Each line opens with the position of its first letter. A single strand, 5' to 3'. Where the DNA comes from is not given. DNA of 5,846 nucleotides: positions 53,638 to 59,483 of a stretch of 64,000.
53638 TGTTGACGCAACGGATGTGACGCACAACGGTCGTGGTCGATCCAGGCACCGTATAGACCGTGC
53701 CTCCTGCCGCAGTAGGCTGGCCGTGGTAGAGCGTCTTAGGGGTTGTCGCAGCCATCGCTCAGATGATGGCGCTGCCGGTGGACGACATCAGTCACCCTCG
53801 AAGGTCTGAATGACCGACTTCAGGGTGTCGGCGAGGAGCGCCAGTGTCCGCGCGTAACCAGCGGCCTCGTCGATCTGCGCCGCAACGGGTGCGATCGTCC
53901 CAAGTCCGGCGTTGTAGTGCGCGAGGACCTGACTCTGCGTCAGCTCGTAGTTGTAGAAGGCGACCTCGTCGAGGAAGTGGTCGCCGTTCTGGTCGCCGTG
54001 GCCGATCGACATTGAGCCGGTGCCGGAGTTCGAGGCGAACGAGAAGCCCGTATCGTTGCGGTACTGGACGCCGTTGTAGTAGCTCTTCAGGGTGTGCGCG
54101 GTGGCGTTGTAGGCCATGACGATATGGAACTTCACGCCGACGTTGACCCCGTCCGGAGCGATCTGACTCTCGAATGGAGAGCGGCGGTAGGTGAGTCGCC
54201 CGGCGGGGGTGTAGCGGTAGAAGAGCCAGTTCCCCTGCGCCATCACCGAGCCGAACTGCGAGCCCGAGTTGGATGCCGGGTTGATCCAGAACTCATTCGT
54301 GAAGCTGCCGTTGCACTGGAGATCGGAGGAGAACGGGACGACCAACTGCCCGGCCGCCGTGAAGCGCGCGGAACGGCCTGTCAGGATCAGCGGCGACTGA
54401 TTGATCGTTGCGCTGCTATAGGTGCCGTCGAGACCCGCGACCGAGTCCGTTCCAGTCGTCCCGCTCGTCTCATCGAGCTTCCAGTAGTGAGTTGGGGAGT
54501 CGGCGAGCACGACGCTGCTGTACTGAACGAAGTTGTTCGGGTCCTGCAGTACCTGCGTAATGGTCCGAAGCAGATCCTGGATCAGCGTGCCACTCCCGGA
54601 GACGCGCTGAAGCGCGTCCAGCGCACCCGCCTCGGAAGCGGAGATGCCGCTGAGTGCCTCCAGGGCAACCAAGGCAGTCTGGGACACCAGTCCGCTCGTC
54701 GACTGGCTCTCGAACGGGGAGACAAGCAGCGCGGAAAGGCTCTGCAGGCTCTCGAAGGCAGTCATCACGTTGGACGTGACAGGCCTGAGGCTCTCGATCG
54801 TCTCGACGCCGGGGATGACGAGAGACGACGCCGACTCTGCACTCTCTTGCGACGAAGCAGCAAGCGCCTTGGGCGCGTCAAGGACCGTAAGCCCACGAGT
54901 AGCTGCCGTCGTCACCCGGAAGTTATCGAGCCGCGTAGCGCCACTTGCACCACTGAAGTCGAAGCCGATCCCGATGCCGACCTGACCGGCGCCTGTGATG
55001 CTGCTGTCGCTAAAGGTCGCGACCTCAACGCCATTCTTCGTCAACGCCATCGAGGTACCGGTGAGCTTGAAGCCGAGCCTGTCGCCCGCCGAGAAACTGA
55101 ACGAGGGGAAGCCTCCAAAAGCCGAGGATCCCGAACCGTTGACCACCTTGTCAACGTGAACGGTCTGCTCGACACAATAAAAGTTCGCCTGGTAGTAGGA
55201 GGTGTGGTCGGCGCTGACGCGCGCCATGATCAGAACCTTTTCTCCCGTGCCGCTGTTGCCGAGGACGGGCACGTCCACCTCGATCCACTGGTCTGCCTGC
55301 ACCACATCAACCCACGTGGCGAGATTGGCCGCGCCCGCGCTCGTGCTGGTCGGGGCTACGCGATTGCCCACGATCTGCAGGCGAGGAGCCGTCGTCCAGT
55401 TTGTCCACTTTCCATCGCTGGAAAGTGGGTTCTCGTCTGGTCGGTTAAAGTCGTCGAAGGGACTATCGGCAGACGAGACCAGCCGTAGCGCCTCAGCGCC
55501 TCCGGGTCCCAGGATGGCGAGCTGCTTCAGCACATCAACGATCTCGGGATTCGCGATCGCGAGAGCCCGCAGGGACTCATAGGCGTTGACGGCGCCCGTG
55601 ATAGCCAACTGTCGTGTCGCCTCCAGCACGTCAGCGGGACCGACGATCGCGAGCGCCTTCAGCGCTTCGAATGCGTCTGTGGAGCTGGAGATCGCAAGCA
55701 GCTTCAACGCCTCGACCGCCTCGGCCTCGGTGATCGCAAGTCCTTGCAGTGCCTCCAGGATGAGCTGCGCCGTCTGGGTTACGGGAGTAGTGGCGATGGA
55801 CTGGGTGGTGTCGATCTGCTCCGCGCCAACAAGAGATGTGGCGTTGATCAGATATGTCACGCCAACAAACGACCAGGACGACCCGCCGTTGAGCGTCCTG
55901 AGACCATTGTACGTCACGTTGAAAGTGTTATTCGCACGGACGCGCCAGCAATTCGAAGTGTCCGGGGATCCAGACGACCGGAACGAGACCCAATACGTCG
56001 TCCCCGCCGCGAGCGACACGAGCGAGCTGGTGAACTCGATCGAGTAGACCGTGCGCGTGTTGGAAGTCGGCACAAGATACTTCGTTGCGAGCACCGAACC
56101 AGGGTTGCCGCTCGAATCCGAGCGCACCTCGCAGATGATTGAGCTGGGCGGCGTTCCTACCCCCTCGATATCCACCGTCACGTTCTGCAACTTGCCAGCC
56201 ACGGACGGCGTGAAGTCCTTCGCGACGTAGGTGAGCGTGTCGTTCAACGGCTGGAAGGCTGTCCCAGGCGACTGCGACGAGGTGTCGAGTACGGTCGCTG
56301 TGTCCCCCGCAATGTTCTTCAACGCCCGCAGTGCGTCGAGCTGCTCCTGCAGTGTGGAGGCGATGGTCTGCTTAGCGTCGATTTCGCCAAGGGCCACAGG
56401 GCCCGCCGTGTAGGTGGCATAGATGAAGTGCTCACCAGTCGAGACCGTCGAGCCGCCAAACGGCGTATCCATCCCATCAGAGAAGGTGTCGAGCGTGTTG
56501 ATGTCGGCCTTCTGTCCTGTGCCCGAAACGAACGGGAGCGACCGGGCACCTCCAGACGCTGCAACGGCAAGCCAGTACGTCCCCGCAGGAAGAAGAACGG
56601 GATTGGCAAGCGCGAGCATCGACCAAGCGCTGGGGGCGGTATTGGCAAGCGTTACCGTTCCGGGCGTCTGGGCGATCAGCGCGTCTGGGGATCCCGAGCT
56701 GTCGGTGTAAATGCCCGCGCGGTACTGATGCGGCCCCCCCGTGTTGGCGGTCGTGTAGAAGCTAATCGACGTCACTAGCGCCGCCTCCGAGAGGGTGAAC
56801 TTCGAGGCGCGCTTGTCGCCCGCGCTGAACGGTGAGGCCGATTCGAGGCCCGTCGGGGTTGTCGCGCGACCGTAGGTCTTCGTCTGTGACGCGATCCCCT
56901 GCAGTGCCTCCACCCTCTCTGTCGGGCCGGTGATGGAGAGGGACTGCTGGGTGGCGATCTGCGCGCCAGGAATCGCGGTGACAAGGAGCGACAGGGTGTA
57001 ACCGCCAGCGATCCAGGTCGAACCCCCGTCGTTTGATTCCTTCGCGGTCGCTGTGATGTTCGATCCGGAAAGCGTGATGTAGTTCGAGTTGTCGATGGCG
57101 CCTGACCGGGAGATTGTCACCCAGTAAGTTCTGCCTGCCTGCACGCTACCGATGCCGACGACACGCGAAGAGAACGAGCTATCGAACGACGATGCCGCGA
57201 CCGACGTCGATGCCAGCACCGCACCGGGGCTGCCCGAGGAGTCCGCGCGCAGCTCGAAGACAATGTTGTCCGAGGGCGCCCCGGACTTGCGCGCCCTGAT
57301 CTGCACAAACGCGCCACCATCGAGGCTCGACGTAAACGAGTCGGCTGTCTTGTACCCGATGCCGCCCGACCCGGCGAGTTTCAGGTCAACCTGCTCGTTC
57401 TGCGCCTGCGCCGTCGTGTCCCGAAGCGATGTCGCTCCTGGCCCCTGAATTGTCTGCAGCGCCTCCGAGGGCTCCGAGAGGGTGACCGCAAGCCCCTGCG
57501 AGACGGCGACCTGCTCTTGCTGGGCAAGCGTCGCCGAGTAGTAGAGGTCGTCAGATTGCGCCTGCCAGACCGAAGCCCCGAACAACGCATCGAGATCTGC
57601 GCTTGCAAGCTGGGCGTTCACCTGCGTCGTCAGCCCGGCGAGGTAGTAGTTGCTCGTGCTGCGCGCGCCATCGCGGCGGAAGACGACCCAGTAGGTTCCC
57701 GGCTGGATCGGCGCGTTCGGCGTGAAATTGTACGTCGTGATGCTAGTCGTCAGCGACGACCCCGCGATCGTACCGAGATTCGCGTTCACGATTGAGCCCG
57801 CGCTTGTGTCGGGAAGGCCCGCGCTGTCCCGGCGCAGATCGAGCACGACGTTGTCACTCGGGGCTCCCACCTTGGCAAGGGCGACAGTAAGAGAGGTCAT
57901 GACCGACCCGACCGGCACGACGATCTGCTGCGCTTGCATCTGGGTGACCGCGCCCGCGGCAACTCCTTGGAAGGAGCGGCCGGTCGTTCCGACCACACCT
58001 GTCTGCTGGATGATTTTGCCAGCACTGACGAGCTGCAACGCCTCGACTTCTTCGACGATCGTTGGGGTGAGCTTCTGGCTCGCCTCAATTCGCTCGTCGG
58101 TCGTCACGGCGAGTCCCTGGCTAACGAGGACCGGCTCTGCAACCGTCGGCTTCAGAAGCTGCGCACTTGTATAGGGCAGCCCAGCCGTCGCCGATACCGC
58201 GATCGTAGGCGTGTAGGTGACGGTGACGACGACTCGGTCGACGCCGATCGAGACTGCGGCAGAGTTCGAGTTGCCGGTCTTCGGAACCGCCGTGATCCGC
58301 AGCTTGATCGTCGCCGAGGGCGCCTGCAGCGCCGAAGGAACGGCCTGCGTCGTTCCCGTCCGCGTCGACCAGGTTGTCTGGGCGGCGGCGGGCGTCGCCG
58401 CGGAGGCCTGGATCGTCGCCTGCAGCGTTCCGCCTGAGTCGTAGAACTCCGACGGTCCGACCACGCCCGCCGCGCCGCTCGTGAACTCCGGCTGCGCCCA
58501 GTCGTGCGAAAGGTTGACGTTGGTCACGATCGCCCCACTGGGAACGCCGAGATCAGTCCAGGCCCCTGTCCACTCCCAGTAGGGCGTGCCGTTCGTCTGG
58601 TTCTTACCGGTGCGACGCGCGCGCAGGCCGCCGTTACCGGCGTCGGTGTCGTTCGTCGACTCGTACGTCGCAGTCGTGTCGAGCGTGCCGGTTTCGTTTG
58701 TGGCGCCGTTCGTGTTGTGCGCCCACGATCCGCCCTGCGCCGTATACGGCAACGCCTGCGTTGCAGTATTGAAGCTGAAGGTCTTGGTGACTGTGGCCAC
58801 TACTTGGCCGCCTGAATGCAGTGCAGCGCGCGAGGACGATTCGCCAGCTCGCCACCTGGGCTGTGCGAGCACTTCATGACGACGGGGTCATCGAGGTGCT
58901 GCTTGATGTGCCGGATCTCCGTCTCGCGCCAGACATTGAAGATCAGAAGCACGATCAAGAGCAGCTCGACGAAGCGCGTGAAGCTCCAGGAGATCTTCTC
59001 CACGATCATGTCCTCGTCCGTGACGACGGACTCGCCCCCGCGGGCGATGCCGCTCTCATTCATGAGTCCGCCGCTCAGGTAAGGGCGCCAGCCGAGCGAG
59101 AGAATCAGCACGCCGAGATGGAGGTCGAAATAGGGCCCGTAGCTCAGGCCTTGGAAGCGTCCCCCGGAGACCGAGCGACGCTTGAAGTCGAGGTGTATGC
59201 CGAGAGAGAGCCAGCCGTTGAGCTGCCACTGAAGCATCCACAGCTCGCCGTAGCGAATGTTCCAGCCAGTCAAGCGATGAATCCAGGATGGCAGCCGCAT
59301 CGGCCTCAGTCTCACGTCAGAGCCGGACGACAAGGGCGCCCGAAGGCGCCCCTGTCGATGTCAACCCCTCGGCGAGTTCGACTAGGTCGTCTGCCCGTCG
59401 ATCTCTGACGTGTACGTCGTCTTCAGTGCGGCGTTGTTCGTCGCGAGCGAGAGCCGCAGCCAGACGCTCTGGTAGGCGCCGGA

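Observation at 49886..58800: Two paralogous giant repeat proteins (982 and about 1670 aa) with LamG/ConA-like domains between capsid and neck genes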

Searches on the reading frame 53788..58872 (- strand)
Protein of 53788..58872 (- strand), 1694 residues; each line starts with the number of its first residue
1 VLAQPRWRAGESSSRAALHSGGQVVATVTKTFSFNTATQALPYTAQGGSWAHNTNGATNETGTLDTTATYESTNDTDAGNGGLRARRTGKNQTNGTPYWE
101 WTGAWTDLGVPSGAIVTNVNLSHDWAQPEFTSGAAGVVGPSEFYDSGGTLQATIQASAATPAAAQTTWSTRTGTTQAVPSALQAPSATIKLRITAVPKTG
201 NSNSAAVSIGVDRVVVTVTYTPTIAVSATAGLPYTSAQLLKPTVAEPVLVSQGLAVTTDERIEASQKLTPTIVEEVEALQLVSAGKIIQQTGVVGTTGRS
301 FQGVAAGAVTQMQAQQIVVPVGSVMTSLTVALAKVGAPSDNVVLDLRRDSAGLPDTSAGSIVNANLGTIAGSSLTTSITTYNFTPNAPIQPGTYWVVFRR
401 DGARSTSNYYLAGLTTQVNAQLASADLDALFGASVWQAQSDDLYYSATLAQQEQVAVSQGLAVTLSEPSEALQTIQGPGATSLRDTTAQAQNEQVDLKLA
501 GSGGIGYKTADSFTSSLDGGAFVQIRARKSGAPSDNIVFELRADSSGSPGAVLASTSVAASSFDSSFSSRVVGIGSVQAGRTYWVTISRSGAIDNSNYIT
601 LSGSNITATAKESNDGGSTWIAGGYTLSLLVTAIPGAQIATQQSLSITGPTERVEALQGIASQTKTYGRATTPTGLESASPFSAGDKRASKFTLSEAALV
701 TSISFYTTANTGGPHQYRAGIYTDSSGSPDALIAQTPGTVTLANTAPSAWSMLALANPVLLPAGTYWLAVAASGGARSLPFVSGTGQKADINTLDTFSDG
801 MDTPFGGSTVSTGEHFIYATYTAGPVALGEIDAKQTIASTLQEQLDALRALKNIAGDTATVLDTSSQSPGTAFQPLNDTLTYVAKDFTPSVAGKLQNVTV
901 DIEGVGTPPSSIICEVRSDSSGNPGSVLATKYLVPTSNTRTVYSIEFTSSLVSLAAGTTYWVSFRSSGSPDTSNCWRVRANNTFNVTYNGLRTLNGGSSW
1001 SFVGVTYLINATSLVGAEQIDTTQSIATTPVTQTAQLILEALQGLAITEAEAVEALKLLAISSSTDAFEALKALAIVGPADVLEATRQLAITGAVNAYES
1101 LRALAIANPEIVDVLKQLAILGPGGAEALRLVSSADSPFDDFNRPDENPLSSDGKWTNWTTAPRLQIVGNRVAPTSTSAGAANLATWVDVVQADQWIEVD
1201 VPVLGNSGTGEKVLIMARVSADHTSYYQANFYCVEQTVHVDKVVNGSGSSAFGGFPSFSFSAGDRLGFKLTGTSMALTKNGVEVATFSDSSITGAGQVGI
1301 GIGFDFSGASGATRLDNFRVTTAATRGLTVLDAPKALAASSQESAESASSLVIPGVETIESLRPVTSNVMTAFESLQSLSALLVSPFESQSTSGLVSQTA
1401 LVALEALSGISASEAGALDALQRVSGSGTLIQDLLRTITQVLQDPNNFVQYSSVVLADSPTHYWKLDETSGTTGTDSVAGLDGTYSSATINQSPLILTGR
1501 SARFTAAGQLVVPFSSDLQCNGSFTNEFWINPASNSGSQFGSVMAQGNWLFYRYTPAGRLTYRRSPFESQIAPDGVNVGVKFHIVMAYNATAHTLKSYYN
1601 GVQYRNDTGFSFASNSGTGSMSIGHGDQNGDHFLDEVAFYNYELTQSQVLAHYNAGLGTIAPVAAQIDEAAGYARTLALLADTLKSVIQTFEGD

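Call 6: search_protein_families(library=pfam, proteins=[window:53788-58872:-], max_evalue=0.01)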
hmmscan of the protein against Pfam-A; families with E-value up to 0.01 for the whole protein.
window:53788-58872:- (1694 aa): 1 family
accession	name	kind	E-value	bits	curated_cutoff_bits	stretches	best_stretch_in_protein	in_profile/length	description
PF13385.13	Laminin_G_3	-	1.3e-11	45.3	27.6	1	1512-1649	9-150/151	Concanavalin A-like lectin/glucanases superfamily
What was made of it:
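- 53926..54339 (-): Laminin_G_3 (ConA-like lectin/glucanase) domain. Pfam PF13385, E 1.3e-11, 45.3 bits against a cut-off of 27.6 (call 6).
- Checked: The Laminin_G_3 domain of the large protein is at 53926..54339 (Pfam 1.3e-11, 45.3 bits against a cut-off of 27.6, call 6).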

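Call 7: search_protein_families(library=phrogs, proteins=[window:53788-58872:-], max_evalue=0.01)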
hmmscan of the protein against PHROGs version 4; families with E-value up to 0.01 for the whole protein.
window:53788-58872:- (1694 aa): 0 families

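Call 11: search_dna_similar(query=window:53788-58872:-, collection=phages, mode=protein, max_rows=30)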
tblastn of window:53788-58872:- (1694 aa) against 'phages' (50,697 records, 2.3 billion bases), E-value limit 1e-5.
No match.

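Call 14: search_solved_structures(query=window:53788-58872:-, max_evalue=1)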
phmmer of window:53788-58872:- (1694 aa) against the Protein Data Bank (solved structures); distinct sequences matched with E-value up to 1: 0.

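Call 23: find_homologous_proteins(query=window:53788-58800:-)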
Query window:53788-58800:- (1670 aa): 1 proteins with E <= 0.001 among 8000 candidates.
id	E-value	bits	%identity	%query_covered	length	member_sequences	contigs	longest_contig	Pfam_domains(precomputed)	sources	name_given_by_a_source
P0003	0.0e+0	3596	100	100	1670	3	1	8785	PF13385.14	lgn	-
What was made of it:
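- Tried and rejected: The word-indexed homologue search with the 1670-aa protein returned only itself (call 23).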

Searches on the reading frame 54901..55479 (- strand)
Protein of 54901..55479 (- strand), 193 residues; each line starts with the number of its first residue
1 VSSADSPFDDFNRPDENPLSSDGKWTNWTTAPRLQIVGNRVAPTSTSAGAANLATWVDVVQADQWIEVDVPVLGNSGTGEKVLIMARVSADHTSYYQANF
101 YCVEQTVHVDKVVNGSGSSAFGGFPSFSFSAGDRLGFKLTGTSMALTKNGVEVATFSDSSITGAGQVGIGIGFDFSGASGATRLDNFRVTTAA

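Call 29: search_protein_families(library=pfam, proteins=[window:54901-55479:-], max_evalue=10)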
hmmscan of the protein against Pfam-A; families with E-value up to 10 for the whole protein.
seq(193 aa): 0 families

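Call 30: search_protein_families(library=phrogs, proteins=[window:54901-55479:-], max_evalue=10)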
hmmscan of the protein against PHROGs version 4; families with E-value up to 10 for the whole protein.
seq(193 aa): 3 families
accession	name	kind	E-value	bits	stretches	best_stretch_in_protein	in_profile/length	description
phrog_2804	-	head and packaging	4.3e-09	37.2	1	3-171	38-213/239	virion structural protein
phrog_1304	-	tail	0.01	15.8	1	61-165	240-340/373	minor tail protein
phrog_737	-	tail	0.016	14.8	1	74-183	294-402/583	minor tail protein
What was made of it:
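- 54901..55461 (-): DDFNR-type ConA-like carbohydrate-binding-module-like domain of the large protein. phrog_2804 at 4.3e-9 (call 30).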

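Call 31: search_dna_similar(query=window:54901-55479:-, collection=phages, mode=protein, max_evalue=1, max_rows=30)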
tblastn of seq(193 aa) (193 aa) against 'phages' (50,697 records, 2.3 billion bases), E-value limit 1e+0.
No match.

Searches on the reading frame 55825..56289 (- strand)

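Call 29: search_protein_families(library=pfam, proteins=[window:55825-56289:-], max_evalue=10)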
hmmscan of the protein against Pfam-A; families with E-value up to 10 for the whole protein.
seq(155 aa): 2 families
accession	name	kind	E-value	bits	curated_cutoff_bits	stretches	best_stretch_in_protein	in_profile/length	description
PF19254.5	DUF5901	-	0.043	13.1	26.4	1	28-139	242-354/533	Family of unknown function (DUF5901)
PF15829.10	DUF4711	-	0.2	11.8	27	1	28-98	88-157/224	Domain of unknown function (DUF4711)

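Call 30: search_protein_families(library=phrogs, proteins=[window:55825-56289:-], max_evalue=10)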
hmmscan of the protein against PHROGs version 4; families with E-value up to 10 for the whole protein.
seq(155 aa): 1 family
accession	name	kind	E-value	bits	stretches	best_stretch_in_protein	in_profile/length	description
phrog_35103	-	unknown function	1.7e-09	37.3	1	16-142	570-691/916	-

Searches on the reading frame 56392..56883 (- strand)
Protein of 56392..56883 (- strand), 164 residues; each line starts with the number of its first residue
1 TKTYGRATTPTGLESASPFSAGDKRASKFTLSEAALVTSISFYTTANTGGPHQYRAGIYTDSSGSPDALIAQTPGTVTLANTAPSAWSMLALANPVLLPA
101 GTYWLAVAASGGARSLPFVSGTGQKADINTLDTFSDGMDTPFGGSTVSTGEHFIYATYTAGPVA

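Call 29: search_protein_families(library=pfam, proteins=[window:56392-56883:-], max_evalue=10)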
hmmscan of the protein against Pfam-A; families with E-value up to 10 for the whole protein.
seq(164 aa): 1 family
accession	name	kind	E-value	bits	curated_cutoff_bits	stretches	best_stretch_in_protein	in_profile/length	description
PF13313.11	DUF4082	-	1.5e-05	25.4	28.4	1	28-109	20-91/143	Domain of unknown function (DUF4082)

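Call 30: search_protein_families(library=phrogs, proteins=[window:56392-56883:-], max_evalue=10)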
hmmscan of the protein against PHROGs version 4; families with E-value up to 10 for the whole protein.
seq(164 aa): 2 families
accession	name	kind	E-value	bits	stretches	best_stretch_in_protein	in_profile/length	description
phrog_25864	-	unknown function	0.0024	18.5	1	17-125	41-145/193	-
phrog_877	-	unknown function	0.4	9.3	1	18-109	777-871/1141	-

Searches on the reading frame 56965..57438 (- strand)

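Call 29: search_protein_families(library=pfam, proteins=[window:56965-57438:-], max_evalue=10)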
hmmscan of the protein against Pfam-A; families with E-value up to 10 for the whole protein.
seq(158 aa): 0 families

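Call 30: search_protein_families(library=phrogs, proteins=[window:56965-57438:-], max_evalue=10)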
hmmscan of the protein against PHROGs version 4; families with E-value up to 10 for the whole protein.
seq(158 aa): 1 family
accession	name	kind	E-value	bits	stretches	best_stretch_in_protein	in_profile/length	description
phrog_35103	-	unknown function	0.003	16.6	1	49-150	595-695/916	-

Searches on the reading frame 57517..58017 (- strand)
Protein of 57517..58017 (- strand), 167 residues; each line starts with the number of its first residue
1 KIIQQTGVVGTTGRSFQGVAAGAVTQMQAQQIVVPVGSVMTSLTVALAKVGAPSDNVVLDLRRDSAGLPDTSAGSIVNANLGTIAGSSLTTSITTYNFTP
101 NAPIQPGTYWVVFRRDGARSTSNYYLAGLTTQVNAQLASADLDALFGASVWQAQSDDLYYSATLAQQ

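Call 29: search_protein_families(library=pfam, proteins=[window:57517-58017:-], max_evalue=10)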
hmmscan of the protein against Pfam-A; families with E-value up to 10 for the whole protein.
seq(167 aa): 3 families
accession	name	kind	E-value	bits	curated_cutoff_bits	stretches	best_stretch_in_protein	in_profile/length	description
PF14509.12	GH97_C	-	0.092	13.5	25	1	105-146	11-47/97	Glycosyl-hydrolase 97 C-terminal, oligomerisation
PF00932.25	LTD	-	0.11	13.3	34.3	1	88-133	41-77/109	Lamin Tail Domain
PF14583.12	Pectate_lyase22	-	0.2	10.8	30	1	121-161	59-98/386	Oligogalacturonate lyase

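Call 30: search_protein_families(library=phrogs, proteins=[window:57517-58017:-], max_evalue=10)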
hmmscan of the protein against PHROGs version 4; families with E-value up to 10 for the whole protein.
seq(167 aa): 2 families
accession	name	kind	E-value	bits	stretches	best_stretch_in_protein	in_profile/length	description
phrog_35103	-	unknown function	0.00081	18.5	1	17-128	566-671/916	-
phrog_25133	-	unknown function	0.39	11.4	1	25-44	156-175/176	-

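Call 97: search_protein_families(library=pfam, alignment_id=A5, max_evalue=0.1)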
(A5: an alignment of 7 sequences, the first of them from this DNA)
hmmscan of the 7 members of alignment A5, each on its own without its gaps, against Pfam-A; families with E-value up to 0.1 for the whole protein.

A. member 1, seq(167 aa): 1 family
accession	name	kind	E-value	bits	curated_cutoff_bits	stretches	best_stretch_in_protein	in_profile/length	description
PF14509.12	GH97_C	-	0.092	13.5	25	0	105-146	11-47/97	Glycosyl-hydrolase 97 C-terminal, oligomerisation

B. families by the number of members that match (of 7 scanned): 4 families
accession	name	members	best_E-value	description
PF13313.11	DUF4082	1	1.5e-05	Domain of unknown function (DUF4082)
PF19254.5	DUF5901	1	0.043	Family of unknown function (DUF5901)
PF10342.15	Kre9_KNH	1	0.047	Kre9/KNH-like N-terminal Ig-like domain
PF14509.12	GH97_C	1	0.092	Glycosyl-hydrolase 97 C-terminal, oligomerisation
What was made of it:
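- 55825..58017 (-): Four homologous modules of about 155 aa: D1 57517-58017, D2 56965-57438, D3 56392-56883, D4 55825-56289. Each pair is separated by one to three 14-aa units. D1, D2 and D4 hit phrog_35103, best 1.7e-9 (calls 29, 30, 97).
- On DUF4082 (PF13313): The others do not match (calls 29, 97).
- Tried and rejected: DUF4082 assignment of all four modules is not supported (call 97).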

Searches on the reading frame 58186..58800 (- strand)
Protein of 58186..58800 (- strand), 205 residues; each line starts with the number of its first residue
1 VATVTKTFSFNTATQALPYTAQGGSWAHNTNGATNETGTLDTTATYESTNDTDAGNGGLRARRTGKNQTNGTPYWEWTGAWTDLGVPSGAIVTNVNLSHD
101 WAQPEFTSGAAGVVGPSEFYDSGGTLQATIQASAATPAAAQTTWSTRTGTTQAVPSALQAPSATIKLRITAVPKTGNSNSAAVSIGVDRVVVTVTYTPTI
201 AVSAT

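Call 29: search_protein_families(library=pfam, proteins=[window:58186-58800:-], max_evalue=10)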
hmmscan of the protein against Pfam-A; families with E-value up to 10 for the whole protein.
seq(205 aa): 0 families

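Call 30: search_protein_families(library=phrogs, proteins=[window:58186-58800:-], max_evalue=10)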
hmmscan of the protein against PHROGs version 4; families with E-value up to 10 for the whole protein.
seq(205 aa): 0 families
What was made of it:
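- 58186..58800 (-): N-terminal domain of about 205 aa in the large protein, beta-rich by sequence, unassigned. No Pfam or PHROG hit (calls 29, 30).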

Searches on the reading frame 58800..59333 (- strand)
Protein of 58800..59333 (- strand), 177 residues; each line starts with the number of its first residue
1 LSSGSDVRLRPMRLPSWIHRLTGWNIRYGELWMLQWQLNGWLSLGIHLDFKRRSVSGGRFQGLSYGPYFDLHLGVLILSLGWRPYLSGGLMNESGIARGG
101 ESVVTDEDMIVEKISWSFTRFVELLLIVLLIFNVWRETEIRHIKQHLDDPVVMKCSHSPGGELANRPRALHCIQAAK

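Call 6: search_protein_families(library=pfam, proteins=[window:58800-59333:-], max_evalue=0.01)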
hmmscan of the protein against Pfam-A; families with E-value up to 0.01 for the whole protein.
window:58800-59333:- (177 aa): 0 families

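Call 7: search_protein_families(library=phrogs, proteins=[window:58800-59333:-], max_evalue=0.01)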
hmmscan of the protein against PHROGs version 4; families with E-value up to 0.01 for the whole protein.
window:58800-59333:- (177 aa): 0 families
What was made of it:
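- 58800..59300 (-): 166-aa gene between the partner gene and the large fibre gene. It has one hydrophobic segment. Function unknown. No family hit (calls 6, 7).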
